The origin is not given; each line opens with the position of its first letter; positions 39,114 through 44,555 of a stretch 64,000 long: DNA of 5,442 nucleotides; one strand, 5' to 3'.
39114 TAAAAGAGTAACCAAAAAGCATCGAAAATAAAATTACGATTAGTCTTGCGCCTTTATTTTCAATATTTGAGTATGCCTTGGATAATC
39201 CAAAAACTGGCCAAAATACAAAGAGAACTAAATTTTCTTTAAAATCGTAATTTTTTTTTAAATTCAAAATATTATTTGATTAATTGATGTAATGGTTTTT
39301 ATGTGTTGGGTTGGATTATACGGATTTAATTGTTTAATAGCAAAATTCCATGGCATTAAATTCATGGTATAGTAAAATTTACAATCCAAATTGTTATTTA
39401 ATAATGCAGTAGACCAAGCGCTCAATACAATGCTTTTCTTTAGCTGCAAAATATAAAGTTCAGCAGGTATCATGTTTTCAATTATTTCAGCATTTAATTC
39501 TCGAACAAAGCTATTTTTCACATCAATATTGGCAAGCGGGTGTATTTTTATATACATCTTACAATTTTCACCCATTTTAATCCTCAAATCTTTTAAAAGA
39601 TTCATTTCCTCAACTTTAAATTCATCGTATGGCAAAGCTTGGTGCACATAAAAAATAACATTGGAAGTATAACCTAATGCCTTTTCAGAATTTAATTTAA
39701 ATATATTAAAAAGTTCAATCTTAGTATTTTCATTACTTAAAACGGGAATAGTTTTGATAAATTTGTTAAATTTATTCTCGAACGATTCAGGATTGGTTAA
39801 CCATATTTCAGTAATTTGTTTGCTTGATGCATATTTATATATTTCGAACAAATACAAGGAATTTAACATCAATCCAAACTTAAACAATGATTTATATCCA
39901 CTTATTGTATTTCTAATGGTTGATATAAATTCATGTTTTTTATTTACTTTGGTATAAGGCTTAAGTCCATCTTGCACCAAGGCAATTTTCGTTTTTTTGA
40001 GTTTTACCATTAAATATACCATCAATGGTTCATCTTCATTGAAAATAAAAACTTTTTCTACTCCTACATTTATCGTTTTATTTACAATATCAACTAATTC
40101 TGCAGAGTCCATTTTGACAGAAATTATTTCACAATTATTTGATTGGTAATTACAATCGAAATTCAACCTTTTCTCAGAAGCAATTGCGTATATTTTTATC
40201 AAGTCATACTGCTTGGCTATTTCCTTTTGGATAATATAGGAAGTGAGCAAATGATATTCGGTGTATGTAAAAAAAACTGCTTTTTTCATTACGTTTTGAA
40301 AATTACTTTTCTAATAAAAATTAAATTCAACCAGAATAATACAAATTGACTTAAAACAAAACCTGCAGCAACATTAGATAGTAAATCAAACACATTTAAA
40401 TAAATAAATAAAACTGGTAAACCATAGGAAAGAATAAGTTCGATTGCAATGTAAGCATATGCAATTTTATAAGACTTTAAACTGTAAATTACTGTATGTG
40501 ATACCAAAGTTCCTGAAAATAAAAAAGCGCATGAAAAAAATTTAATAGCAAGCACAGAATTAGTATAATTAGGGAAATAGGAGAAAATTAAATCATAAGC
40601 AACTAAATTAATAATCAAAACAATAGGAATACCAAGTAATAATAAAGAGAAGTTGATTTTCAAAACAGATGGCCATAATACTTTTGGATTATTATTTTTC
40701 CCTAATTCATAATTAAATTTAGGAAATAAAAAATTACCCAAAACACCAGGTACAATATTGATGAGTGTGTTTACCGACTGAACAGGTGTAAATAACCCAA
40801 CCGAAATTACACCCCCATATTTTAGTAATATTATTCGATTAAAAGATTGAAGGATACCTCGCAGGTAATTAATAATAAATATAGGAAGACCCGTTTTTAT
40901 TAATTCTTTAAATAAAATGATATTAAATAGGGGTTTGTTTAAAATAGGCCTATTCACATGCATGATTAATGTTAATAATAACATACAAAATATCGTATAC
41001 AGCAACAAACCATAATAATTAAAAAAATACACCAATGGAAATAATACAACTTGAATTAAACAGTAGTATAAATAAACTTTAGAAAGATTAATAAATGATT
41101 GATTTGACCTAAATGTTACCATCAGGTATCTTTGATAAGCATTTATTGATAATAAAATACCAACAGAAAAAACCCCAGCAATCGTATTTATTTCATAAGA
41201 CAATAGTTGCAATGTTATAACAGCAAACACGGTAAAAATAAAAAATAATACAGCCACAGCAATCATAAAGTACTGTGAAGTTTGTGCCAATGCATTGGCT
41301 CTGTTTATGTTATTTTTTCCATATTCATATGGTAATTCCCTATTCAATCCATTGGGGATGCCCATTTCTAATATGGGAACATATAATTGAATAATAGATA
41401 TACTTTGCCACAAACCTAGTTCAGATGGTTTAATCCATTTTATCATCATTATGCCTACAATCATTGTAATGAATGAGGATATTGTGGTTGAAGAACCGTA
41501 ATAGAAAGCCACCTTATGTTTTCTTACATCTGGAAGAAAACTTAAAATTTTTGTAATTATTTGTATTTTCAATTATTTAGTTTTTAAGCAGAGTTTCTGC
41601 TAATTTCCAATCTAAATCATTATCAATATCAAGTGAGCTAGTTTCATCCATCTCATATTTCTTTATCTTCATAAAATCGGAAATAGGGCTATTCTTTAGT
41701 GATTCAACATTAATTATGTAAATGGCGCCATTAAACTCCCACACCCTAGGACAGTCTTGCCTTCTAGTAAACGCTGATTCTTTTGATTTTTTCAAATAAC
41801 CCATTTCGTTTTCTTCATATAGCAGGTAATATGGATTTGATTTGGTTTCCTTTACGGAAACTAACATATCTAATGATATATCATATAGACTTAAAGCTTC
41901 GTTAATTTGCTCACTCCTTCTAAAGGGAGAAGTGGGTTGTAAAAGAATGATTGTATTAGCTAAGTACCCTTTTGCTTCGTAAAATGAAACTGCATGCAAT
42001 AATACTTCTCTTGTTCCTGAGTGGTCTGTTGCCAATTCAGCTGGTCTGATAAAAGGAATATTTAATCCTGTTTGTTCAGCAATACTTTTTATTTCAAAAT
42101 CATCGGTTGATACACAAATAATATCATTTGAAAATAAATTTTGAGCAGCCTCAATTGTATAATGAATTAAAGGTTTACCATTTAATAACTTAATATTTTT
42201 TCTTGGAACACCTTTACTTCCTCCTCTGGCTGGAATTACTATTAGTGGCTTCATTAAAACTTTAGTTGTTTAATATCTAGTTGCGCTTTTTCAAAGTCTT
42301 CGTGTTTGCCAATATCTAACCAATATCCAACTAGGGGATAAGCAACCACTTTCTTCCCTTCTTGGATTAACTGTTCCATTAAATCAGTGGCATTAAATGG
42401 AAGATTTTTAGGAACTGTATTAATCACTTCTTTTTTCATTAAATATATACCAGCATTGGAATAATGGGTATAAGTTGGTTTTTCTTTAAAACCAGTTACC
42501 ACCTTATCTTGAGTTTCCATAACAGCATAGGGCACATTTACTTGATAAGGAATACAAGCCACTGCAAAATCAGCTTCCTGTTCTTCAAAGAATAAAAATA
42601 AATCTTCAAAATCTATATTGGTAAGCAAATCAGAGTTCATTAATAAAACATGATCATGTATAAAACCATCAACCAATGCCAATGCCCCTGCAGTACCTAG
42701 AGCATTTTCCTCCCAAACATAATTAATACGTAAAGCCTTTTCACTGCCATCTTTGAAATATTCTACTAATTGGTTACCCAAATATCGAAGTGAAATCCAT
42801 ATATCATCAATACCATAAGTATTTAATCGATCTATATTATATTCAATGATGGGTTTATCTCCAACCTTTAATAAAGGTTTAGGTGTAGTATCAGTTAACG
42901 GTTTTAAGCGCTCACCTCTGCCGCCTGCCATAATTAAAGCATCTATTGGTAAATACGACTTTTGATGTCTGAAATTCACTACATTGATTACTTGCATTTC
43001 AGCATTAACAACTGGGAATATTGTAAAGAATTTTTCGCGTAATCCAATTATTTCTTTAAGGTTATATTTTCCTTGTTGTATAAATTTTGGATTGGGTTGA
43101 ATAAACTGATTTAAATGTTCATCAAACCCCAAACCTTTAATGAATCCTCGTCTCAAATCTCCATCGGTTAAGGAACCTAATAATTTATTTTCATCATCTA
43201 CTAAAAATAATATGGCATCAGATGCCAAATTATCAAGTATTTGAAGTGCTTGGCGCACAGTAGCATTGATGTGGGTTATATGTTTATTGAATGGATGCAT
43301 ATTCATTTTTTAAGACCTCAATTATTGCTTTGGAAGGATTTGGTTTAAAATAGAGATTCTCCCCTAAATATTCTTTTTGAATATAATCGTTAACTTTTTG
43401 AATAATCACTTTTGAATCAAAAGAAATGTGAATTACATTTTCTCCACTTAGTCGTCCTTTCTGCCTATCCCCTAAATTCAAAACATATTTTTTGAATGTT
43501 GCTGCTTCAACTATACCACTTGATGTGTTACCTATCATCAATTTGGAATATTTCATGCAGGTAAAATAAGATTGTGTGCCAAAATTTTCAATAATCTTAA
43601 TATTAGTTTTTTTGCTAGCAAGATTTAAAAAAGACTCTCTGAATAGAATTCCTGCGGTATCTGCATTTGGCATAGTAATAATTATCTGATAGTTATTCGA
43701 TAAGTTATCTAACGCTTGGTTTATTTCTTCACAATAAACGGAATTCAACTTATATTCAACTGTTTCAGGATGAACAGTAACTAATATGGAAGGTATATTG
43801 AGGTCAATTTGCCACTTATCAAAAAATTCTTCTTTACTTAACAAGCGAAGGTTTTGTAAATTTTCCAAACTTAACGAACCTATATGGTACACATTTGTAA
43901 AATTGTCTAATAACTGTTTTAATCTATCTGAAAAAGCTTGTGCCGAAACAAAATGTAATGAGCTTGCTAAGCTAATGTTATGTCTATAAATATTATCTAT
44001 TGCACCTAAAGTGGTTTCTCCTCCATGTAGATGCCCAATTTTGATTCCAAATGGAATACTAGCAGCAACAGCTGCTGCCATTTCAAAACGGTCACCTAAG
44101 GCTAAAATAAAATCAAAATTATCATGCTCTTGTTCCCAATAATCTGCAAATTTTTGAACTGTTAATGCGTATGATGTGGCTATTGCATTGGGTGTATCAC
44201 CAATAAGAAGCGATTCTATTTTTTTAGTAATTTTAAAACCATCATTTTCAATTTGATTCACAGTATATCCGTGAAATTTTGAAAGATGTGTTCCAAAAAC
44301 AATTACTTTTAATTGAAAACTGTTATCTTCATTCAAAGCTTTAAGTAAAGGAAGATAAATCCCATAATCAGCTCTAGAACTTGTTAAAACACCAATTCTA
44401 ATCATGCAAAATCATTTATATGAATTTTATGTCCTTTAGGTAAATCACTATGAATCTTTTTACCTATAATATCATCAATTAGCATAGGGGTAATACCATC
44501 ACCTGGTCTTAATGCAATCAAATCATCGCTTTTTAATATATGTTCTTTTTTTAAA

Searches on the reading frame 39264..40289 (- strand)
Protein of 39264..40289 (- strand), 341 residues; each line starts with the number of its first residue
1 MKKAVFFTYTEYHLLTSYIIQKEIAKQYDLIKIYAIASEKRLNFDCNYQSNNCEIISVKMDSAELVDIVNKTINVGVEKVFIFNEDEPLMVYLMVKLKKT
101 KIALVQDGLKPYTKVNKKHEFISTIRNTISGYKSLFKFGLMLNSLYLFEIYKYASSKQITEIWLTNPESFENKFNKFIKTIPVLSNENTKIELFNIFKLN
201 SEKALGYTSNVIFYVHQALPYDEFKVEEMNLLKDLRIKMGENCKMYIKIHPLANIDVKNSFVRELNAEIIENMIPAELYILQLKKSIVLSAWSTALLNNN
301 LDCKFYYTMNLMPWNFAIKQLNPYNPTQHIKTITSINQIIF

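Call 75: search_protein_families(library=pfam, proteins=[window:39264-40289:-], max_evalue=0.0001)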
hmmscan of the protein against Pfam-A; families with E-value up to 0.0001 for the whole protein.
window:39264-40289:- (341 aa): 1 family
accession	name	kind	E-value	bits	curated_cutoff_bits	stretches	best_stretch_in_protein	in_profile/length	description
PF07388.17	A-2_8-polyST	-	1.1e-11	45.3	23.3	1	29-299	54-303/316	Alpha-2,8-polysialyltransferase (POLYST)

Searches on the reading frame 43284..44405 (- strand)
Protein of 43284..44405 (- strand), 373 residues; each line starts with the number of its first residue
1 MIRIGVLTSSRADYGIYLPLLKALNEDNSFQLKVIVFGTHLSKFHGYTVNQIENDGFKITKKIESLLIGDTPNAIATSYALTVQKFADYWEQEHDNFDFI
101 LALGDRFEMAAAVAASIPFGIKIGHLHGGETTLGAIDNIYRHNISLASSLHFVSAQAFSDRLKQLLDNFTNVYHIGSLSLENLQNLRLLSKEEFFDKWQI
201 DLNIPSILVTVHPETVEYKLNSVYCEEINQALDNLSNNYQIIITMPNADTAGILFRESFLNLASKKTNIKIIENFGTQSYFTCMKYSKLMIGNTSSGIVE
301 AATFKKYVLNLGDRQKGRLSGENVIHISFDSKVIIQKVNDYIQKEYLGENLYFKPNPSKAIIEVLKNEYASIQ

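Call 75: search_protein_families(library=pfam, proteins=[window:43284-44405:-], max_evalue=0.0001)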
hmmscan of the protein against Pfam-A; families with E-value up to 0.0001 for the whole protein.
window:43284-44405:- (373 aa): 1 family
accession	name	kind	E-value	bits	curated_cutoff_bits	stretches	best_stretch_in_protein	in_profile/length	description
PF02350.25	Epimerase_2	-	6.6e-64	216.4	30.6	1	22-366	1-347/347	UDP-N-acetylglucosamine 2-epimerase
